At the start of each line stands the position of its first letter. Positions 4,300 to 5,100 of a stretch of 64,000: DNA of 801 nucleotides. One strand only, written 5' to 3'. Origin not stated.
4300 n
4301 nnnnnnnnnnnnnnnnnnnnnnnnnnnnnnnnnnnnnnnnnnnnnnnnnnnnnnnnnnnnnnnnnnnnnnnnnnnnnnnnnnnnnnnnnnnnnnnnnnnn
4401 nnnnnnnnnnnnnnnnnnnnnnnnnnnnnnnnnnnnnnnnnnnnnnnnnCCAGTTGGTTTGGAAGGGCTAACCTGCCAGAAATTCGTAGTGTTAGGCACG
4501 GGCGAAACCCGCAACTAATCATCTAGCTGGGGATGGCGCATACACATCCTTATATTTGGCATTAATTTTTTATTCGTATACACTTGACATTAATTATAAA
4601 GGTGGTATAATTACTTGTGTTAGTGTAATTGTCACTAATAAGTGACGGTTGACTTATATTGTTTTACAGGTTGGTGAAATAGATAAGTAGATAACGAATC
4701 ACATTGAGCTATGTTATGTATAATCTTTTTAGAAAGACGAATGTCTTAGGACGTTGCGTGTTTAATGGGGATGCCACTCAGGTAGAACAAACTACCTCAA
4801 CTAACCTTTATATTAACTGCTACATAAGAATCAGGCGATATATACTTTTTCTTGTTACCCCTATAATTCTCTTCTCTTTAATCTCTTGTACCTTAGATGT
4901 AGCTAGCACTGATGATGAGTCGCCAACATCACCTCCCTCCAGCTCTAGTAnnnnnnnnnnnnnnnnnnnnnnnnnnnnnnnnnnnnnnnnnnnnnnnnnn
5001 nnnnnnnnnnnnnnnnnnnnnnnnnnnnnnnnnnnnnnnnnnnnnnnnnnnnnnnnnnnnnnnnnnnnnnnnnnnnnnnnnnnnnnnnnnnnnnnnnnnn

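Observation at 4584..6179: Family of three divergent GLUG-repeat surface lipoproteins, each with its own near-consensus sigma70 promoter and REP elements at the gene boundaries (paralog 1)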

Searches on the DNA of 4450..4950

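Call 58: search_rna_families(source=window, start=4450, end=4950, threshold=evalue, max_evalue=1)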
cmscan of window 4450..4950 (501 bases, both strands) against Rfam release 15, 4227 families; matches with E-value up to 1: 1.
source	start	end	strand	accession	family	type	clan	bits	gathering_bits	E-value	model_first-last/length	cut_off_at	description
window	4707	4798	+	RF01596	plasmodium_snoR20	Gene; snRNA; snoRNA; CD-box;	-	20.6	45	0.15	1-82/82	no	small nucleolar RNA snoR20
